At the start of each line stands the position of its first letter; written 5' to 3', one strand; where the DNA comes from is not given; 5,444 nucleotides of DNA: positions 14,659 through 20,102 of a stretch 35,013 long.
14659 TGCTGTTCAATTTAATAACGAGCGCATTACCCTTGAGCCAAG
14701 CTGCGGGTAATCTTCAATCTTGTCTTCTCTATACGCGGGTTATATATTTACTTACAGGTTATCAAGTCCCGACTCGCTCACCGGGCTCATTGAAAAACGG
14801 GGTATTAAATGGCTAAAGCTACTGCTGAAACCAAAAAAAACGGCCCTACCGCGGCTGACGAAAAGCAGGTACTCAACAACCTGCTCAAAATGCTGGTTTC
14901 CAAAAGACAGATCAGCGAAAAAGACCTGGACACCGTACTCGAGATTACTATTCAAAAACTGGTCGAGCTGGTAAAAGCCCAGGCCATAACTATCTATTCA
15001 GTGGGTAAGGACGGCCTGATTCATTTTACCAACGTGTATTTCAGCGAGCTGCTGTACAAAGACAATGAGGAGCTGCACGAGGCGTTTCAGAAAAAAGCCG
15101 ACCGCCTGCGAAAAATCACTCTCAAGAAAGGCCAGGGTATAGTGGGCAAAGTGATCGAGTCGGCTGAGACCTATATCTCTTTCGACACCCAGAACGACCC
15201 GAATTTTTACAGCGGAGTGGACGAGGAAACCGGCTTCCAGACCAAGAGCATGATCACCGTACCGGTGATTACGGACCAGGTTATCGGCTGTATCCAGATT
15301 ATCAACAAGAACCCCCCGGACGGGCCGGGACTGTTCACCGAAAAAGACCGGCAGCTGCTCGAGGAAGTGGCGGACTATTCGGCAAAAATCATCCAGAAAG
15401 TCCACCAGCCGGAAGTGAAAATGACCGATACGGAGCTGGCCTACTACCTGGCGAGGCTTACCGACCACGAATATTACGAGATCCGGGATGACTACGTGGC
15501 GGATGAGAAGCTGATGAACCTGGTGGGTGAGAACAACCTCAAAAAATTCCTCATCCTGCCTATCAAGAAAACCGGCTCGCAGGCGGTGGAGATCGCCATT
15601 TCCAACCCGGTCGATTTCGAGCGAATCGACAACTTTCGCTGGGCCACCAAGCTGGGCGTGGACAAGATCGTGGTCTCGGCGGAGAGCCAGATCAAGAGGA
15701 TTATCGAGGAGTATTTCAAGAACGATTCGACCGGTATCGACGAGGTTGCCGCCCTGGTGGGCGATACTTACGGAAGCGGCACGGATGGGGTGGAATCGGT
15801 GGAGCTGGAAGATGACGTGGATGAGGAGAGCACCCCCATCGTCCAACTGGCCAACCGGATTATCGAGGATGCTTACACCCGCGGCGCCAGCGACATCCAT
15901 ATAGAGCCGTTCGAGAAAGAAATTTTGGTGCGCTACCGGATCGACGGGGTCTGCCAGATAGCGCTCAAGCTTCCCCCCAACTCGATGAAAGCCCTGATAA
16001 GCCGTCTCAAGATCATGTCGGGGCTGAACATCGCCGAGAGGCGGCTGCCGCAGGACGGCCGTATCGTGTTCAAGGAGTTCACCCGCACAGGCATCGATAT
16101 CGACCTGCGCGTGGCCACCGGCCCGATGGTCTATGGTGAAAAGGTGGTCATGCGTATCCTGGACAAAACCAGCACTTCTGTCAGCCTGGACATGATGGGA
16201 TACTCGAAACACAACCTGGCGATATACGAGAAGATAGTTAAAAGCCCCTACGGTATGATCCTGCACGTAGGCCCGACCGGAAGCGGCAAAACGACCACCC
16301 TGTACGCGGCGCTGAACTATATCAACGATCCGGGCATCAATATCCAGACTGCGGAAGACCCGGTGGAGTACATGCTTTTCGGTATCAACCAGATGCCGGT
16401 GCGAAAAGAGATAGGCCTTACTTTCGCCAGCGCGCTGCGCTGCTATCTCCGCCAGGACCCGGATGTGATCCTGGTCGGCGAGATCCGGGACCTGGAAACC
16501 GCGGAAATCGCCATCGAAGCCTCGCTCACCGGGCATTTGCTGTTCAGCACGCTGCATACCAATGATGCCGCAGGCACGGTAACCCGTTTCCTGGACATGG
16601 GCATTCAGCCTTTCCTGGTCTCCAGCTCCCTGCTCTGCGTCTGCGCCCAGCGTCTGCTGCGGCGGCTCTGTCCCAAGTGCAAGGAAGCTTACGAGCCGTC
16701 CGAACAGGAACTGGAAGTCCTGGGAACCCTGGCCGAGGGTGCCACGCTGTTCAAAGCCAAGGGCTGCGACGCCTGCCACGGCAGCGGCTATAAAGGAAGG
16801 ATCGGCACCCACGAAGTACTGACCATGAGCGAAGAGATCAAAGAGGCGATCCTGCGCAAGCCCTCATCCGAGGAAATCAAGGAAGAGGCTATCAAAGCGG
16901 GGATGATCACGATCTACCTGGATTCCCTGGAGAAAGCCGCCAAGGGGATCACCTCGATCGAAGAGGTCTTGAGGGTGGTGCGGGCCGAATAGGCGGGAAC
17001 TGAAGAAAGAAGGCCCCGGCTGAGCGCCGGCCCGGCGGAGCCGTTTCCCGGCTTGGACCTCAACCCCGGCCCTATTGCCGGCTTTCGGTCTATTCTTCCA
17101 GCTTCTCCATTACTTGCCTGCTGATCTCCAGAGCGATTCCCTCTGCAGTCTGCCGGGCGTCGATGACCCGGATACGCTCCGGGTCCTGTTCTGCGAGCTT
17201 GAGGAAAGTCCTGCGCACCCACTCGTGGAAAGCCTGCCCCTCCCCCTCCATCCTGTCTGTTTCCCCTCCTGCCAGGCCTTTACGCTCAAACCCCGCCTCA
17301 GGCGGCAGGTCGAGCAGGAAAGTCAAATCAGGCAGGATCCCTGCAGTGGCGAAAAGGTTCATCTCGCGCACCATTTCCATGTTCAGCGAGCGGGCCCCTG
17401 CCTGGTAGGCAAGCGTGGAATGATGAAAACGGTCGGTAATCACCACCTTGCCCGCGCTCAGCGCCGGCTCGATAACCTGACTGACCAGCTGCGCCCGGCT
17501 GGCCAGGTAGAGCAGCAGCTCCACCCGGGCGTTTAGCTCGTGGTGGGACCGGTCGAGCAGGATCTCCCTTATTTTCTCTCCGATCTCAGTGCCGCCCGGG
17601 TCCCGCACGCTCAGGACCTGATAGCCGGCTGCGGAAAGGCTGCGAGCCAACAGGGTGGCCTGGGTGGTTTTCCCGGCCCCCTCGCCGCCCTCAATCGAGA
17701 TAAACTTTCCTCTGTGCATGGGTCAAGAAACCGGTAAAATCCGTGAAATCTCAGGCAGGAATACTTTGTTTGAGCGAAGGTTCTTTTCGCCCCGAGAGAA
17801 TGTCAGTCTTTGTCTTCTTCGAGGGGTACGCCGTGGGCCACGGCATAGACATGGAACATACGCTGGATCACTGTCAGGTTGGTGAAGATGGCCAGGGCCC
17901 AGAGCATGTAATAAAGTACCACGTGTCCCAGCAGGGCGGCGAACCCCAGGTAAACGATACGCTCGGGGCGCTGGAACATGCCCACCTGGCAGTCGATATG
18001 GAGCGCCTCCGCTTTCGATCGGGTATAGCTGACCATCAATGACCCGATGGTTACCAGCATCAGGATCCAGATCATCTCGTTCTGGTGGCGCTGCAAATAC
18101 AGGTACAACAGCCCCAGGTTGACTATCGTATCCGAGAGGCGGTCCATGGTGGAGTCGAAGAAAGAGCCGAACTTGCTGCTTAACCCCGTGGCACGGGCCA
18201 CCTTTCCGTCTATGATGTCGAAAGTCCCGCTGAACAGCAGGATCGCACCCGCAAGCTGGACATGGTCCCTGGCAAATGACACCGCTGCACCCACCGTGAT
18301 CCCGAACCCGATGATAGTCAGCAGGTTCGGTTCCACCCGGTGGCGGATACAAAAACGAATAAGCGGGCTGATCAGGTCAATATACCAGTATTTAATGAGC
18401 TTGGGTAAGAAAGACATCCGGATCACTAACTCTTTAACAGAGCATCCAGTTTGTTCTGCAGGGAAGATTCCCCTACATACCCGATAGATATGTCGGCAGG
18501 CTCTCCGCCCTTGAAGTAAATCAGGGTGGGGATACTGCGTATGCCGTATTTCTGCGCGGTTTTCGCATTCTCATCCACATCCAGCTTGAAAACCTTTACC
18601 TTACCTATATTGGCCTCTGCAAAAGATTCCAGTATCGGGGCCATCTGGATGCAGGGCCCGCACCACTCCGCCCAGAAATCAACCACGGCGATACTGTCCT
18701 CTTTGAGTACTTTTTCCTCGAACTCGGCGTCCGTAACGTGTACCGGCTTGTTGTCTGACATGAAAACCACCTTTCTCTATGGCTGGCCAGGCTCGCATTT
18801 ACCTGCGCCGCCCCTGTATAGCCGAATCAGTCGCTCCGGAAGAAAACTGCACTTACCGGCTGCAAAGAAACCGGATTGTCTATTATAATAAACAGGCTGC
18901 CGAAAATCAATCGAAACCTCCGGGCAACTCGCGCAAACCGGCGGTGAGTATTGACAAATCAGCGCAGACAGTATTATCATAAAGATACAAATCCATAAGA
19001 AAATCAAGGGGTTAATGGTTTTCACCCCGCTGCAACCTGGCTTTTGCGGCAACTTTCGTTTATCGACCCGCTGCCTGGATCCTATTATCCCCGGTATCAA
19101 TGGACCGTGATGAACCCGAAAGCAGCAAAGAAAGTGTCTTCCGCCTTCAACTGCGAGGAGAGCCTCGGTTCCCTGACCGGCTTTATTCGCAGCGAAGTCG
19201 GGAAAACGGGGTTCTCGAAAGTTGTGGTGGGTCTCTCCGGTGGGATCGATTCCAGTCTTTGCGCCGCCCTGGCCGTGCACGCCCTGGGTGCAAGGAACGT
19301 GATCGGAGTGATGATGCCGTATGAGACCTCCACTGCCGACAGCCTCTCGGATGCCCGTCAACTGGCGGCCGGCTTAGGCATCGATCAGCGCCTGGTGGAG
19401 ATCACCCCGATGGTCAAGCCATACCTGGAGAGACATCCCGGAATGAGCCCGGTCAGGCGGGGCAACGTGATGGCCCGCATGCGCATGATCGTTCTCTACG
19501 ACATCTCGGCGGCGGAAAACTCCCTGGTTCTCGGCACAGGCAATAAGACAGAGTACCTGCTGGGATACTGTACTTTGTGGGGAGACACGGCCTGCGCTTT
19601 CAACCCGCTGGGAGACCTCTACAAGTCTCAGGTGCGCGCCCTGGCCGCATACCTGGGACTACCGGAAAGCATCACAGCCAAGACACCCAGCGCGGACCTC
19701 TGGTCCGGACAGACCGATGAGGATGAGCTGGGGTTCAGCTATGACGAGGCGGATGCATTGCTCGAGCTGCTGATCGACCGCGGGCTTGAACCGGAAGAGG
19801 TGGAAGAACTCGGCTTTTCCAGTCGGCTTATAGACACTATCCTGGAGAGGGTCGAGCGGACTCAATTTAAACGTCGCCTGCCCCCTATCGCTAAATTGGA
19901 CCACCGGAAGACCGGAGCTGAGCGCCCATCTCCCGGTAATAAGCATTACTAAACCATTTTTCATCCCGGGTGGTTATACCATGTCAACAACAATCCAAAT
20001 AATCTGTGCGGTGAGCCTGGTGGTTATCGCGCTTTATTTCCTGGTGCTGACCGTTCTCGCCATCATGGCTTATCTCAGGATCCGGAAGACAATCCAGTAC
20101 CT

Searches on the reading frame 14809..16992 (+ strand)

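Call 8: search_protein_families(library=pfam, proteins=[window:14809-16992:+])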
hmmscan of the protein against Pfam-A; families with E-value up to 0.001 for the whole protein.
window:14809-16992:+ (727 aa): 5 families
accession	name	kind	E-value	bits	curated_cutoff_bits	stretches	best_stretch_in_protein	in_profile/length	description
PF00437.27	T2SSE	-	8.5e-127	423.3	24.9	1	339-722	3-370/370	Type II/IV secretion system protein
PF01590.32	GAF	-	1e-13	52.4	22.4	1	39-192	1-130/133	GAF domain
PF13185.12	GAF_2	-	5.7e-13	49.7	28.6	1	38-196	2-136/136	GAF domain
PF05157.20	MshEN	-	4.2e-11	43.1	23.1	1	227-306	9-87/90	MshEN domain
PF13492.12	GAF_3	-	3.2e-06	28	27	1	91-195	48-127/129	GAF domain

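Call 53: search_protein_families(library=ncbifam, proteins=[window:14809-16992:+], max_evalue=0.001)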
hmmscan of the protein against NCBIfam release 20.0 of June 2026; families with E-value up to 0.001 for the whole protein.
window:14809-16992:+ (727 aa): 18 families
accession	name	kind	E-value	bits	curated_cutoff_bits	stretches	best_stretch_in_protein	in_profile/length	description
TIGR02538.1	type_IV_pilB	equivalog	8.7e-175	582.5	675.65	1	179-724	16-562/564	type IV-A pilus assembly ATPase PilB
TIGR02533.1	type_II_gspE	equivalog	5e-170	566.3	630.25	1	244-723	9-485/486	type II secretion system ATPase GspE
NF053534.1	T4PilAsmATPsTfpB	equivalog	1e-139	466.7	850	1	193-724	51-582/584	type IV pilus assembly ATPase TfpB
NF007755.0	PRK10436.1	equivalog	2.5e-127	425.3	617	1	255-724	24-459/465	type II secretion system protein GspE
NF041000.1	ATPase_ComGA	equivalog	5.8e-68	228.8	300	1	350-618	2-266/267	competence type IV pilus ATPase ComGA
TIGR01420.1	pilT_fam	subfamily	2.1e-48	165.3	319.1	1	350-619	4-270/343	PilT/PilU family type 4a pilus ATPase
TIGR02525.1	plasmid_TraJ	equivalog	1.3e-22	80.3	368.3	1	448-597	122-272/372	plasmid transfer ATPase TraJ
TIGR02524.1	dot_icm_DotB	equivalog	7.5e-16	58.3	463.3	1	479-595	132-257/358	Dot/Icm type IV secretion system ATPase DotB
NF058587.1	archaellum_moto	equivalog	2.5e-15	56.2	550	1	444-597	237-396/527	archaellum flagellar ATPase motor FlaI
TIGR02782.1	TrbB_P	equivalog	1e-10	41.4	304.55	1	483-597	138-254/303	P-type conjugative transfer ATPase TrbB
NF010469.0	PRK13894.1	subfamily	3.7e-10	39.6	508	1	475-594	144-264/320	conjugal transfer ATPase TrbB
NF053672.1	bindosome_BasE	exception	8.6e-09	34.6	1000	1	469-594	258-388/512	bindosome assembly system ATPase subunit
TIGR02788.1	VirB11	equivalog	5.5e-08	32.2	249.95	1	484-597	147-265/308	P-type DNA transfer ATPase VirB11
TIGR03819.1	heli_sec_ATPase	hypoth_equivalog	1e-07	31.5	373.15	1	380-598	82-301/340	TadA family conjugal transfer-associated ATPase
NF010407.0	PRK13833.1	subfamily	9.6e-07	28.5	499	1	474-594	138-259/323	conjugal transfer protein TrbB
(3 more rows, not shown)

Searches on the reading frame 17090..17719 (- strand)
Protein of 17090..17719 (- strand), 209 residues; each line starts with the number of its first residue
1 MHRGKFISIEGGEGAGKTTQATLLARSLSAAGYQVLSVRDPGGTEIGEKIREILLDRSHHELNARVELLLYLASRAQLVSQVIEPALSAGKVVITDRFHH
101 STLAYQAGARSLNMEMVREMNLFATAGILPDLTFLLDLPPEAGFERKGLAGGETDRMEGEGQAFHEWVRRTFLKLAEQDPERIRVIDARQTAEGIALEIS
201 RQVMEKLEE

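Call 53: search_protein_families(library=ncbifam, proteins=[window:17090-17719:-], max_evalue=0.001)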
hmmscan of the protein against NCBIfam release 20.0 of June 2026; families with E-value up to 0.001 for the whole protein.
window:17090-17719:- (209 aa): 2 families
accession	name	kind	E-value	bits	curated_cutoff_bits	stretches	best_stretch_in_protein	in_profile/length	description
TIGR00041.1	DTMP_kinase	equivalog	1e-54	185.2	83.25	1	1-195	1-192/196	dTMP kinase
NF005923.0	PRK07933.1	equivalog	3.1e-10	39.8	193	1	6-147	2-150/213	dTMP kinase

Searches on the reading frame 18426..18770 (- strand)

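Call 53: search_protein_families(library=ncbifam, proteins=[window:18426-18770:-], max_evalue=0.001)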
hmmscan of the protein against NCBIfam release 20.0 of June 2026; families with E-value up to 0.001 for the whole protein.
window:18426-18770:- (114 aa): 15 families
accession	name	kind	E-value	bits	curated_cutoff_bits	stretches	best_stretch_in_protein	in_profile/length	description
TIGR01068.1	thioredoxin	equivalog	1.9e-33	114.6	96.8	1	13-110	2-99/101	thioredoxin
NF006898.0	PRK09381.1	equivalog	3.5e-33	114.2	138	1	5-112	2-108/109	thioredoxin TrxA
NF008229.0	PRK10996.1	equivalog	2.3e-25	89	125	1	6-112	34-139/141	thioredoxin TrxC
TIGR01126.1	pdi_dom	equivalog_domain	2.6e-17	63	107.2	1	12-104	1-94/105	protein disulfide-isomerase domain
NF047697.1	ThioredTrxAClost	equivalog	9.5e-17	61.1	140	1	11-93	3-85/105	thioredoxin TrxA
TIGR01130.1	ER_PDI_fam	subfamily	1.9e-14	54.1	344.25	1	10-90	4-86/476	protein disulfide-isomerase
NF002854.0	PRK03147.1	subfamily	6.1e-06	26.2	170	0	28-67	65-105/176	thiol-disulfide oxidoreductase ResA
NF045694.1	seleno_TsoB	exception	1e-05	23.9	805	1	23-88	472-547/572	rhodanese/DsbD fusion-like selenoprotein TsoB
NF041202.1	StoA_CxxC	exception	1.2e-05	25.2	210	1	24-69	51-96/163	endospore biogenesis thiol-disulfide oxidoreductase StoA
TIGR00411.1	redox_disulf_1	equivalog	1.8e-05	24.7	92.75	1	36-84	10-58/82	MJ0307 family thioredoxin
TIGR00385.1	dsbE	subfamily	2.1e-05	24.2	123.15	1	17-73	55-108/173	DsbE family thiol:disulfide interchange protein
TIGR02187.2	PDO_seleno_TRX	equivalog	4.2e-05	23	185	1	26-100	18-91/209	protein disulfide oxidoreductase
NF047696.1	ThlDiSintTplARhiz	equivalog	0.00038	20.3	230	1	27-71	99-144/219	thiol:disulfide interchange protein TlpA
NF001419.0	PRK00293.1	subfamily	0.00075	18.2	330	1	23-109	475-570/574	protein-disulfide reductase DsbD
TIGR02738.1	TrbB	equivalog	0.00084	19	132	0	10-66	43-91/153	type-F conjugative transfer system pilin assembly thiol-disulfide isomerase TrbB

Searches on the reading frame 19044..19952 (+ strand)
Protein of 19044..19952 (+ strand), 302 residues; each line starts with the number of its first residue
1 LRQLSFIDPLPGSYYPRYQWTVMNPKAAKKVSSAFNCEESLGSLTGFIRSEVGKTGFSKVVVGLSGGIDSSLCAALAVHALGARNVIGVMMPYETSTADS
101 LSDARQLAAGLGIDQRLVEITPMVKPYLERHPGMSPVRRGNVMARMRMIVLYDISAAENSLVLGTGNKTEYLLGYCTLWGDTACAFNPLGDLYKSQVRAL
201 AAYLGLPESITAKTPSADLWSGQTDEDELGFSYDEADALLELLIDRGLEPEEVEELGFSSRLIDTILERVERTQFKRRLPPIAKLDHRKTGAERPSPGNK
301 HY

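Call 53: search_protein_families(library=ncbifam, proteins=[window:19044-19952:+], max_evalue=0.001)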
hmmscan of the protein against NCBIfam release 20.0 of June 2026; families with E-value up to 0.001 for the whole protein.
window:19044-19952:+ (302 aa): 16 families
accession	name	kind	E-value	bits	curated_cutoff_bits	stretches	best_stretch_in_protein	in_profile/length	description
NF010587.0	PRK13980.1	equivalog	1.4e-98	329.4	255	1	31-289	5-264/267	NAD+ synthase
TIGR00552.1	nadE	equivalog_domain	2.1e-75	253.2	63.65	1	37-283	2-242/251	NAD(+) synthase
NF010588.0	PRK13981.1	equivalog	1.3e-62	212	479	1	35-297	263-537/546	NAD+ synthase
NF002048.0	PRK00876.1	subfamily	5.1e-46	157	313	2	140-273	174-309/330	NAD(+) synthase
NF001979.1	PRK00768.1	equivalog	2.9e-36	125.3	250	1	29-241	9-237/266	NAD(+) synthase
NF002730.0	PRK02628.1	equivalog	1.1e-18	66.8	473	1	48-204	350-519/677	NAD(+) synthase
TIGR00268.2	TIGR00268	equivalog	1e-12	47.9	150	1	57-126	13-82/259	ATP-dependent sacrificial sulfur transferase LarE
TIGR00884.1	guaA_Cterm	equivalog_domain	1.2e-09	37.9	338.75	0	48-84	10-43/310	glutamine-hydrolyzing GMP synthase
NF001138.1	PRK00143.1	equivalog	1.7e-09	37.1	284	1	59-120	1-68/345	tRNA 2-thiouridine(34) synthase MnmA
NF000848.1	PRK00074.1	equivalog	2e-09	36.6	400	1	31-90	190-246/512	glutamine-hydrolyzing GMP synthase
TIGR00420.1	trmU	equivalog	4.4e-07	29.1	236.95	1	59-118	2-69/351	tRNA 2-thiouridine(34) synthase MnmA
TIGR00364.1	TIGR00364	equivalog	6.1e-06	25.9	150.3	1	61-121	2-60/201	7-cyano-7-deazaguanine synthase QueC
NF011259.0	PRK14665.1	equivalog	1.1e-05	24.6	364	1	58-115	6-63/360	tRNA 2-thiouridine(34) synthase MnmA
NF011258.0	PRK14664.1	equivalog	9.3e-05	21.7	680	1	59-119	7-62/362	tRNA 2-thiouridine(34) synthase MnmA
NF033561.1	macrolact_Ik_Al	subfamily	0.00029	19.6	300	1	58-127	212-283/561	albusnodin/ikarugamycin family macrolactam cyclase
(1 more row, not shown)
